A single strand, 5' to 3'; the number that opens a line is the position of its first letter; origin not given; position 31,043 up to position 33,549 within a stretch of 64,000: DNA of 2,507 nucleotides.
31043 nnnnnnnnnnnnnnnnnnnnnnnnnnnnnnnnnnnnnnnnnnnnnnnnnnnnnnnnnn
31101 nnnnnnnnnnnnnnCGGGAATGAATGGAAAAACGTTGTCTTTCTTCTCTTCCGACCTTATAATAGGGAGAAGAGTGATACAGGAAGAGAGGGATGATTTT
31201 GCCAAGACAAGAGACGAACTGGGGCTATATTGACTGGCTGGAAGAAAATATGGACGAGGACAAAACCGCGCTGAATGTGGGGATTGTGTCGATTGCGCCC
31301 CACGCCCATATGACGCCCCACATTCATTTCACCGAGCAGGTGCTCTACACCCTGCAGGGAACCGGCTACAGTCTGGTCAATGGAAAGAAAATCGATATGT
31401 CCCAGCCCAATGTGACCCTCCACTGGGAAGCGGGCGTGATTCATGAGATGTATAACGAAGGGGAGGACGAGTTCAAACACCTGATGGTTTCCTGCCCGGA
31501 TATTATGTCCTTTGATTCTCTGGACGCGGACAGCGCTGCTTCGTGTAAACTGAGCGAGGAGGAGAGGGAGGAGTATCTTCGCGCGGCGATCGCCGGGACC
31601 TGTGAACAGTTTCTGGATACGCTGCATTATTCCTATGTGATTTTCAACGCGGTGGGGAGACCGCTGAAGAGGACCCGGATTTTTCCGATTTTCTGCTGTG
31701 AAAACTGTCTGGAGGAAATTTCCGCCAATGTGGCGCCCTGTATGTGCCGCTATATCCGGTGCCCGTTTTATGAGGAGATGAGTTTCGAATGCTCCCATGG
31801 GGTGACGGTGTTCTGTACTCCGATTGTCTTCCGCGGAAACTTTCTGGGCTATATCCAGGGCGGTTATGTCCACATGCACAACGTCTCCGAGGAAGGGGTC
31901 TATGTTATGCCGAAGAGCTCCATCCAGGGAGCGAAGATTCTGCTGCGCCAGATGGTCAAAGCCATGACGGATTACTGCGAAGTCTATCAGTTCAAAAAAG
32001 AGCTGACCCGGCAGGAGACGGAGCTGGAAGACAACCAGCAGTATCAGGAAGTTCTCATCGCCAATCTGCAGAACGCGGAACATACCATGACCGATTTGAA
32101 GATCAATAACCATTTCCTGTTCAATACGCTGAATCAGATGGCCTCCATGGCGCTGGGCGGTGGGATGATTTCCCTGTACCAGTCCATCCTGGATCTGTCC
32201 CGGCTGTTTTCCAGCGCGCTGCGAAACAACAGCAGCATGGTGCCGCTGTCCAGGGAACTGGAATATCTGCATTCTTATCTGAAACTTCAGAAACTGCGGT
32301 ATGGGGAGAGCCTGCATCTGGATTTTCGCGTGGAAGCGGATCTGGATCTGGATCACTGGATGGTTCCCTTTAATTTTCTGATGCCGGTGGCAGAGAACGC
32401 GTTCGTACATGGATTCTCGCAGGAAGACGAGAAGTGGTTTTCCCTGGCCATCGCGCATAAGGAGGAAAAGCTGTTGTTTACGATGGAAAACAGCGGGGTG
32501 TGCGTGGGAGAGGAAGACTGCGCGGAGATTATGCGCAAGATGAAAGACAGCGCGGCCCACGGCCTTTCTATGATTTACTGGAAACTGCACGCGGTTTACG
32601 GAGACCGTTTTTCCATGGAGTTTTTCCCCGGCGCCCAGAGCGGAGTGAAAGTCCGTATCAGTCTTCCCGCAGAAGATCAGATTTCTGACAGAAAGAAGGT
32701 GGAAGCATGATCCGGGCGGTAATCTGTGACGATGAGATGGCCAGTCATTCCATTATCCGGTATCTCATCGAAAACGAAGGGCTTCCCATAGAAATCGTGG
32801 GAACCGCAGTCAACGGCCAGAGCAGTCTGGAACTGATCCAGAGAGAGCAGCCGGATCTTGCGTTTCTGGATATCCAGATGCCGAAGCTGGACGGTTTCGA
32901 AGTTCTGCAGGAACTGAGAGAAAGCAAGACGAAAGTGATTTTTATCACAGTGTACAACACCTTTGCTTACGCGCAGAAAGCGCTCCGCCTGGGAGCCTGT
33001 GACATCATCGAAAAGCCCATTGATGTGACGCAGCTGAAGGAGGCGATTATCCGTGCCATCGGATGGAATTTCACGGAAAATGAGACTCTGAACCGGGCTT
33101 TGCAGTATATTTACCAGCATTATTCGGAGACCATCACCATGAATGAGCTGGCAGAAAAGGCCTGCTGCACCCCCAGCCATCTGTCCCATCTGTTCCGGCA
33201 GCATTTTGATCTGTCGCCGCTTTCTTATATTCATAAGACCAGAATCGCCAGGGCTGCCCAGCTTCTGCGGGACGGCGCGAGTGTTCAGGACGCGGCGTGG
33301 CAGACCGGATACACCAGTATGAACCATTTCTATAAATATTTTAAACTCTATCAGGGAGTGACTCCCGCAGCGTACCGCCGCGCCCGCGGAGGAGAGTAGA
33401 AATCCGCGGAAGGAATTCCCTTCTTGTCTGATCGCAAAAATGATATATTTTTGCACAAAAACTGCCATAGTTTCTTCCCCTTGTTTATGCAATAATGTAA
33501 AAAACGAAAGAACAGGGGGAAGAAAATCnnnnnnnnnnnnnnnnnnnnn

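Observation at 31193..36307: Putative alpha-methyl/D-amino-acid utilisation locus: sensor, regulator, AGCS importer and non-canonical SHMT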

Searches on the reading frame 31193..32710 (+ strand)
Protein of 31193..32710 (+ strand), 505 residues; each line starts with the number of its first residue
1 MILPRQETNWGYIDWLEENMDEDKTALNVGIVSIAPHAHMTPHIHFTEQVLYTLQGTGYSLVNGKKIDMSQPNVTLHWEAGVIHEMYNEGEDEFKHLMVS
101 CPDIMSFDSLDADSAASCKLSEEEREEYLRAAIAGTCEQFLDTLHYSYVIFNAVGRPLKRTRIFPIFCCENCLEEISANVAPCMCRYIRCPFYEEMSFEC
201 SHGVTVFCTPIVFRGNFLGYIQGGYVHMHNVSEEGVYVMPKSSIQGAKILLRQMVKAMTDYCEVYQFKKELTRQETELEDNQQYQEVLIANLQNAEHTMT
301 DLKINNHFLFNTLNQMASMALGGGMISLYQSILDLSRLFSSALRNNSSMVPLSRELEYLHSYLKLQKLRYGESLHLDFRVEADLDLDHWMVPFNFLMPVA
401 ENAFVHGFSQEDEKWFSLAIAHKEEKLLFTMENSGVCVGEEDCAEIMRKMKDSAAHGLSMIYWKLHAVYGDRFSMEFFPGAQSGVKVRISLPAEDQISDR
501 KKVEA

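Call 3: search_protein_families(library=pfam, proteins=[window:31193-32710:+])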
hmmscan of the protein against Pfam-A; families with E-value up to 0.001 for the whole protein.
window:31193-32710:+ (505 aa): 4 families
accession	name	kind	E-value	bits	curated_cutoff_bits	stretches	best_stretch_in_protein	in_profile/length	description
PF06580.19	His_kinase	-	6.1e-18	65.3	25.2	1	296-374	2-81/81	Histidine kinase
PF07883.17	Cupin_2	-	1.9e-07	31.1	27.2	1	31-99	2-69/70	Cupin domain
PF02311.25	AraC_binding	-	9.4e-06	25.8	21.1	1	36-111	12-86/135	AraC-like ligand binding domain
PF10114.15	PocR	-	0.00036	20.8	23.9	1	137-234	12-112/162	Sensory domain found in PocR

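Call 4: search_protein_families(library=ncbifam, proteins=[window:31193-32710:+])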
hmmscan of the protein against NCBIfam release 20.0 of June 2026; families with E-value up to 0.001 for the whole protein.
window:31193-32710:+ (505 aa): 0 families

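Call 68: search_protein_families(library=pfam, proteins=[window:31193-32710:+], max_evalue=10)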
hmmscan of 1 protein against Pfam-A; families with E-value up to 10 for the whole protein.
window:31193-32710:+ (505 aa): 6 families
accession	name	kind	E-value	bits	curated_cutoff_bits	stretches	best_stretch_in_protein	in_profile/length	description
PF06580.19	His_kinase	-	6.1e-18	65.3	25.2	1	296-374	2-81/81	Histidine kinase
PF07883.17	Cupin_2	-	1.9e-07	31.1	27.2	1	31-99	2-69/70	Cupin domain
PF02311.25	AraC_binding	-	9.4e-06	25.8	21.1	1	36-111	12-86/135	AraC-like ligand binding domain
PF10114.15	PocR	-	0.00036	20.8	23.9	1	137-234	12-112/162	Sensory domain found in PocR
PF04356.17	DUF489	-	0.1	13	26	1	229-316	41-129/192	Protein of unknown function (DUF489)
PF16867.11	DMSP_lyase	-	0.15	12.2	27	1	23-88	91-155/162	Dimethlysulfonioproprionate lyase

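Call 81: find_homologous_proteins(query=window:31193-32710:+, max_evalue=1e-10)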
Query window:31193-32710:+ (505 aa): 214 proteins with E <= 1e-10 among 5526 candidates; the best 120 are listed.
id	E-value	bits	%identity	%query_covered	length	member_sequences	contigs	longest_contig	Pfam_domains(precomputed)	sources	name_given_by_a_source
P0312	0.0e+0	1173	100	100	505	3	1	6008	PF07883.18,PF02311.26,PF06580.20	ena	-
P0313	4.1e-266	902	79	97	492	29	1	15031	PF07883.18,PF02311.26,PF06580.20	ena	-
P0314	1.8e-257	873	76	97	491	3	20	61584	PF07883.18,PF06580.20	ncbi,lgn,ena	-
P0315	4.8e-248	842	74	97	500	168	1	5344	PF07883.18,PF02311.26,PF06580.20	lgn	-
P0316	7.3e-238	809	70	97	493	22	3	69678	PF07883.18,PF02311.26,PF06580.20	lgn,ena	-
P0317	4.0e-233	793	69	98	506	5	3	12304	PF07883.18,PF10114.16,PF06580.20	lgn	-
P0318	2.7e-232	790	70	97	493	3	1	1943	PF07883.18,PF10114.16,PF06580.20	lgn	-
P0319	8.0e-228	776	71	94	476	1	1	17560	PF07883.18,PF02518.32,PF06580.20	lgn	-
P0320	2.4e-225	767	70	97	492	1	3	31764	PF07883.18,PF06580.20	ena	-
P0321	6.7e-219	746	64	99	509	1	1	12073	PF07883.18,PF10114.16,PF06580.20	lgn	-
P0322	5.5e-216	736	64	99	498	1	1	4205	PF07883.18,PF10114.16,PF06580.20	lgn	-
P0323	2.3e-207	708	62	97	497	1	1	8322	PF07883.18,PF02311.26,PF06580.20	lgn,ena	-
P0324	2.8e-205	701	62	97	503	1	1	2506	PF07883.18,PF02311.26,PF06580.20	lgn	-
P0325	1.7e-201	689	62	97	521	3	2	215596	PF07883.18,PF10114.16,PF06580.20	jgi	-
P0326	2.8e-197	675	59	97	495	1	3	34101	PF07883.18,PF10114.16,PF06580.20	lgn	-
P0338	2.7e-126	441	42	98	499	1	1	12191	PF07883.18,PF00190.29,PF10114.16,PF02311.26,PF02518.32,PF06580.20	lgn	-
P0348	3.0e-119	417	40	96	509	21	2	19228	PF07883.18,PF10114.16,PF02518.32,PF06580.20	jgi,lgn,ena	jgi:quercetin dioxygenase-like cupin family protein/ligand-binding sensor protein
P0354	9.1e-117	409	41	99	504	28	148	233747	PF07883.18,PF10114.16,PF06580.20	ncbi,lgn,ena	-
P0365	4.7e-114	400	41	97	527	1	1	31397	PF07883.18,PF00190.29,PF10114.16,PF02518.32,PF06580.20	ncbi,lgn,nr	ncbi:MAG: histidine kinase [Lachnospiraceae bacterium]|nr:histidine kinase [Lachnospiraceae bacteriu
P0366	9.1e-114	399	40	98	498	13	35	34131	PF07883.18,PF10114.16,PF02518.32,PF06580.20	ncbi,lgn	-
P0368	1.3e-113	399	41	99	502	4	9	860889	PF07883.18,PF10114.16,PF06580.20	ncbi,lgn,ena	-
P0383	7.0e-111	390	40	98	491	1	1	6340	PF07883.18,PF02518.32,PF06580.20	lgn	-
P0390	7.2e-110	386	42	93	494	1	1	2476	PF07883.18,PF10114.16,PF02311.26,PF02518.32,PF06580.20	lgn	-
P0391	8.2e-110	386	42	96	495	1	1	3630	PF07883.18,PF00190.29,PF10114.16,PF02311.26,PF02518.32,PF06580.20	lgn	-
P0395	1.9e-109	385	38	98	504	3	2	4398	PF07883.18,PF10114.16,PF02311.26,PF02518.32,PF06580.20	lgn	-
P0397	2.5e-109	385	38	98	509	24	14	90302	PF07883.18,PF02518.32,PF06580.20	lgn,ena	-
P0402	8.7e-109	383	38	98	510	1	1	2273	PF07883.18,PF10114.16,PF02311.26,PF02518.32,PF06580.20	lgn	-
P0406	1.7e-107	379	39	96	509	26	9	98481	PF07883.18,PF10114.16,PF02311.26,PF02518.32,PF06580.20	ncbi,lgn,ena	-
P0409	1.0e-106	376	39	97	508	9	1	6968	PF07883.18,PF10114.16,PF02518.32,PF06580.20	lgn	-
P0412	4.4e-106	374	38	97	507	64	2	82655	PF07883.18,PF02518.32,PF06580.20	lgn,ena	-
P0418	2.7e-105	371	39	97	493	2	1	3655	PF07883.18,PF10114.16,PF02518.32,PF06580.20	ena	-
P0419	1.1e-104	369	39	98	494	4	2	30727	PF07883.18,PF10114.16,PF02518.32,PF06580.20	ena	-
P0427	8.4e-104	366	40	94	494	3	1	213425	PF07883.18,PF10114.16,PF02518.32,PF06580.20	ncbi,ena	-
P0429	2.9e-102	361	37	97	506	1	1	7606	PF07883.18,PF10114.16,PF02311.26,PF02518.32,PF06580.20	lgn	-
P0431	6.3e-102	360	37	99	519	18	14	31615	PF07883.18,PF10114.16,PF02518.32,PF06580.20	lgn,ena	-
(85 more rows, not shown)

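Call 82: find_encoding_contigs(protein=P0354, flank=6000, max_places=2)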
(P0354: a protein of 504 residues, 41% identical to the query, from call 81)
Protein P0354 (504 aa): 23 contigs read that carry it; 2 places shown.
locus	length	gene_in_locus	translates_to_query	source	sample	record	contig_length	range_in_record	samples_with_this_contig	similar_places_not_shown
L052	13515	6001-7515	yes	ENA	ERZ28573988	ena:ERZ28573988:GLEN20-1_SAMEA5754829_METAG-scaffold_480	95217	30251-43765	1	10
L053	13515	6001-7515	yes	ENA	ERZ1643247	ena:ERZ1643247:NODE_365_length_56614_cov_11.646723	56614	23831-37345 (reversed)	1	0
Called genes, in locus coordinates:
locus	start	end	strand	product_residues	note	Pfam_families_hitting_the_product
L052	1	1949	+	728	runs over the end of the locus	PF16875:Glyco_hydro_36N, PF02065:Melibiase, PF01055:Glyco_hydro_31_2nd (weak), PF16874:Glyco_hydro_36C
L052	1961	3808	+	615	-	PF00128:Alpha-amylase, PF14701:hDGE_amylase (weak)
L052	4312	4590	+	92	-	PF01235:Na_Ala_symp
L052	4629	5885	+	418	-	PF00464:SHMT, PF00155:Aminotran_1_2, PF01212:Beta_elim_lyase (weak)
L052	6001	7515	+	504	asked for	PF07883:Cupin_2, PF10114:PocR (weak), PF06580:His_kinase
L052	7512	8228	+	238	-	PF00072:Response_reg, PF00165:HTH_AraC (weak), PF12833:HTH_18, PF00165:HTH_AraC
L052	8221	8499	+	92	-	-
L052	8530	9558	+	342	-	PF00291:PALP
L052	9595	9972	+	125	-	PF01042:Ribonuc_L-PSP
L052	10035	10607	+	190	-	PF00392:GntR, PF07729:FCD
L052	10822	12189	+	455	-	PF00324:AA_permease, PF13520:AA_permease_2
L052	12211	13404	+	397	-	PF00266:Aminotran_5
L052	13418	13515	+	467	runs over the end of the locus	PF00450:Peptidase_S10 (weak)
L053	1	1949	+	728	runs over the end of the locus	PF16875:Glyco_hydro_36N, PF02065:Melibiase, PF01055:Glyco_hydro_31_2nd (weak), PF16874:Glyco_hydro_36C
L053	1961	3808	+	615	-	PF00128:Alpha-amylase, PF14701:hDGE_amylase (weak)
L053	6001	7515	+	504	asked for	PF07883:Cupin_2, PF10114:PocR (weak), PF06580:His_kinase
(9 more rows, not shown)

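Call 83: find_encoding_contigs(protein=P0368, flank=6000, max_places=2)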
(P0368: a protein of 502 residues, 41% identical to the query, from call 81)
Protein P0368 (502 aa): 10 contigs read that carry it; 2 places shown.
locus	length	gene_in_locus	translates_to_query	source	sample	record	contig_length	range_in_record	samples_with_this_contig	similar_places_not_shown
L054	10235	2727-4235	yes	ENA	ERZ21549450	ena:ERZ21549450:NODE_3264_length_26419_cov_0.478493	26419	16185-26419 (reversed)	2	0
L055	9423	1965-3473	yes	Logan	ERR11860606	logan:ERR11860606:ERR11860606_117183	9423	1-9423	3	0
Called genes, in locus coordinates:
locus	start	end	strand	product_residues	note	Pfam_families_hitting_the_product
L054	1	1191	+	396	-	?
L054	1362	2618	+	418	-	PF00464:SHMT, PF00155:Aminotran_1_2, PF01212:Beta_elim_lyase (faint)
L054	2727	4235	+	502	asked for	PF07883:Cupin_2, PF10114:PocR (weak), PF06580:His_kinase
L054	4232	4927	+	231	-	PF00072:Response_reg, PF12833:HTH_18, PF00165:HTH_AraC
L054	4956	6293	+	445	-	PF00291:PALP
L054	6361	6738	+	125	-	PF01042:Ribonuc_L-PSP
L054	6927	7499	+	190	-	PF00392:GntR, PF07729:FCD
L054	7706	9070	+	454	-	PF00324:AA_permease, PF13520:AA_permease_2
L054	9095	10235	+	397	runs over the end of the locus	PF00266:Aminotran_5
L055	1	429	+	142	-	?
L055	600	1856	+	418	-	PF00464:SHMT, PF00155:Aminotran_1_2, PF01212:Beta_elim_lyase (faint)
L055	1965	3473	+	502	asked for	PF07883:Cupin_2, PF10114:PocR (weak), PF06580:His_kinase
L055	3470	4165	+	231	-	PF00072:Response_reg, PF12833:HTH_18, PF00165:HTH_AraC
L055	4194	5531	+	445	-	PF00291:PALP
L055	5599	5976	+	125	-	PF01042:Ribonuc_L-PSP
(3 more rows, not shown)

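Call 84: find_encoding_contigs(protein=P0406, flank=6000, max_places=2)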
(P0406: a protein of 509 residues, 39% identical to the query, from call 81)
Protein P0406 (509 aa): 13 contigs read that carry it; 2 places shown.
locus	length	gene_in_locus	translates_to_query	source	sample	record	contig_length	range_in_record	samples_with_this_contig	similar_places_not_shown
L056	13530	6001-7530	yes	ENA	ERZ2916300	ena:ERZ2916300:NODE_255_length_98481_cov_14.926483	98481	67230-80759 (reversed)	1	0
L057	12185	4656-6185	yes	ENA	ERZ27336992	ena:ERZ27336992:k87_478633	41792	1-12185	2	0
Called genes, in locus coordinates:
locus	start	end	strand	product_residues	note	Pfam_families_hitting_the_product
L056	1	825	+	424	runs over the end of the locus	PF00709:Adenylsucc_synt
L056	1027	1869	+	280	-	PF03547:Mem_trans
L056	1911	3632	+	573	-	PF03606:DcuC, PF03806:ABG_transport (weak)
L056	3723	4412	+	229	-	PF00072:Response_reg, PF00165:HTH_AraC (weak), PF12833:HTH_18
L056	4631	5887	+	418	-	PF00464:SHMT, PF00155:Aminotran_1_2, PF01212:Beta_elim_lyase (faint)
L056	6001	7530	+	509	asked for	PF02311:AraC_binding, PF07883:Cupin_2, PF10114:PocR (weak), PF06580:His_kinase, PF02518:HATPase_c (weak)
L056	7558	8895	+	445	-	PF00291:PALP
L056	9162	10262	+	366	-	PF04015:DUF362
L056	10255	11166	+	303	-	PF03773:ArsP_1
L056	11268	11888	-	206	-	PF00702:Hydrolase, PF13419:HAD_2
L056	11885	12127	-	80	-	-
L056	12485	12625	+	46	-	-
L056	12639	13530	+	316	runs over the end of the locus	PF13187:Fer4_9 (faint), PF12838:Fer4_7 (faint), PF00037:Fer4 (faint), PF12801:Fer4_5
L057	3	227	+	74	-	?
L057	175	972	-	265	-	PF03466:LysR_substrate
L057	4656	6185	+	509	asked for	PF02311:AraC_binding, PF07883:Cupin_2, PF10114:PocR (weak), PF06580:His_kinase, PF02518:HATPase_c (weak)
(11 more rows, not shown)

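Call 85: find_encoding_contigs(protein=P0427, flank=6000, max_places=2)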
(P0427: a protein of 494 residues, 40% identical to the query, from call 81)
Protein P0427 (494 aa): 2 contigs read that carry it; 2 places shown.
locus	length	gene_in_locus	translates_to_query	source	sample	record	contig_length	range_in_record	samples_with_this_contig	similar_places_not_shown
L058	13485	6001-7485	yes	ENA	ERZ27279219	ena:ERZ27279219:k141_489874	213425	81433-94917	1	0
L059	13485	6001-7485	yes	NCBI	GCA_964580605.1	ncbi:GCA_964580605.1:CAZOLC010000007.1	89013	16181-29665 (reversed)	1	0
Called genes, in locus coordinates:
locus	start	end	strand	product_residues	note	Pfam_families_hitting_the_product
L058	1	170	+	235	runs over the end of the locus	PF12847:Methyltransf_18, PF04816:TrmK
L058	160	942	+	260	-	PF01784:DUF34_NIF3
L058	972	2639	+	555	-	PF00485:PRK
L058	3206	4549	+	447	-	PF01235:Na_Ala_symp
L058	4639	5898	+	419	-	PF00464:SHMT, PF00155:Aminotran_1_2, PF01212:Beta_elim_lyase (weak)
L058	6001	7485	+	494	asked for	PF07883:Cupin_2, PF10114:PocR, PF06580:His_kinase, PF02518:HATPase_c (weak)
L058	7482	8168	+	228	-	PF00072:Response_reg, PF00165:HTH_AraC (weak), PF12833:HTH_18, PF00165:HTH_AraC (weak)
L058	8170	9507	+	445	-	PF00291:PALP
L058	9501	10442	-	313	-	PF00849:PseudoU_synth_2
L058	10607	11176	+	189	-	PF02545:Maf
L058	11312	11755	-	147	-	PF01948:PyrI, PF02748:PyrI_C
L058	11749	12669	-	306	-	PF02729:OTCace_N, PF00185:OTCace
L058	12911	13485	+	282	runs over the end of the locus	PF02742:Fe_dep_repr_C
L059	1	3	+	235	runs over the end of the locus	PF12847:Methyltransf_18, PF04816:TrmK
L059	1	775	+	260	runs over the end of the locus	PF01784:DUF34_NIF3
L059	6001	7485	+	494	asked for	PF07883:Cupin_2, PF10114:PocR, PF06580:His_kinase, PF02518:HATPase_c (weak)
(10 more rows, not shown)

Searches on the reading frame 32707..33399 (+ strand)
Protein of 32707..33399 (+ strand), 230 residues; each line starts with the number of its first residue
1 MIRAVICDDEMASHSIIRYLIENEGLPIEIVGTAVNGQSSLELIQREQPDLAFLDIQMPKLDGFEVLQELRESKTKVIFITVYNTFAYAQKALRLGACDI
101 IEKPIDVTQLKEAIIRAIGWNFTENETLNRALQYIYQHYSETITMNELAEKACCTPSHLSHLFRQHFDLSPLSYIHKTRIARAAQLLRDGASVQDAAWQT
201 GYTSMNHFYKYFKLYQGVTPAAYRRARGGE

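Call 3: search_protein_families(library=pfam, proteins=[window:32707-33399:+])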
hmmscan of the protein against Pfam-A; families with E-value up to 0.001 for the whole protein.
window:32707-33399:+ (230 aa): 3 families
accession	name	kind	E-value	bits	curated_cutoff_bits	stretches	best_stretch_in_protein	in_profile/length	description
PF00072.30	Response_reg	-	3.5e-26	92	30.2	1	5-114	2-110/111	Response regulator receiver domain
PF12833.13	HTH_18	-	1.6e-23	83.2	33.6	1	148-225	1-79/80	Helix-turn-helix domain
PF00165.29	HTH_AraC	-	1.7e-14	54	26.6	2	137-176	3-42/42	Bacterial regulatory helix-turn-helix proteins, AraC family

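Call 4: search_protein_families(library=ncbifam, proteins=[window:32707-33399:+])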
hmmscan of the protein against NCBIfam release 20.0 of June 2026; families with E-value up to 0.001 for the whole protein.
window:32707-33399:+ (230 aa): 124 families (the best 25 are shown)
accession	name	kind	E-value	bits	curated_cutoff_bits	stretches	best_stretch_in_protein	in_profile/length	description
NF008677.0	PRK11697.1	equivalog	4.4e-23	81.9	246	1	1-118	1-116/238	two-component system response regulator BtsR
TIGR02875.1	spore_0_A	equivalog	3e-21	75.9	200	1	2-125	3-128/262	sporulation transcription factor Spo0A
NF047455.1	TF_Staph_AryK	equivalog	4.3e-19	68.2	850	1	122-226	153-258/759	transcriptional regulator AryK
TIGR04094.1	adjacent_YSIRK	equivalog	1.5e-18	66.9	200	1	126-224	285-383/383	YSIRK-targeted surface antigen transcriptional regulator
NF008469.0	PRK11361.1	equivalog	2.8e-18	65.9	714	1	3-138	6-142/461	acetoacetate metabolism transcriptional regulator AtoC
NF001965.0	PRK00742.1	subfamily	7.5e-18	64.9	293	1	2-112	4-117/357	chemotaxis-specific protein-glutamate methyltransferase CheB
NF007969.0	PRK10693.1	equivalog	3.8e-17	62.3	329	1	5-122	11-128/337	two-component system response regulator RssB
NF045944.1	ResRegRpaBCyano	equivalog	6.2e-17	61.7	330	1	6-124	2-117/229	response regulator transcription factor RpaB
NF007860.0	PRK10572.1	equivalog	6.9e-17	61.2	208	1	126-226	183-284/292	arabinose operon transcriptional regulator AraC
NF045505.1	RR_RssB_Pseudo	equivalog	4.1e-16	59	700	1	5-120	10-124/394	two-component system response regulator RssB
NF040749.1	tetrathio_RR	equivalog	1.1e-15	57.9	290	1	6-138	4-133/191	tetrathionate respiration response regulator TtrR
NF009206.0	PRK12555.1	subfamily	2.5e-15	56.3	342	1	3-107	2-108/340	chemotaxis-specific protein-glutamate methyltransferase CheB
NF047788.1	TransRegPocR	equivalog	5.1e-15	55.5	500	1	64-226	124-290/296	transcriptional regulator PocR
NF051850.1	RespRegRprY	equivalog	6.6e-15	55.1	370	1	2-166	5-171/234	response regulator transcription factor RprY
NF033117.2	vanR_ACDEGLN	exception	9.1e-15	54.8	350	1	5-111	2-106/226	VanR-ABDEGLN family response regulator transcription factor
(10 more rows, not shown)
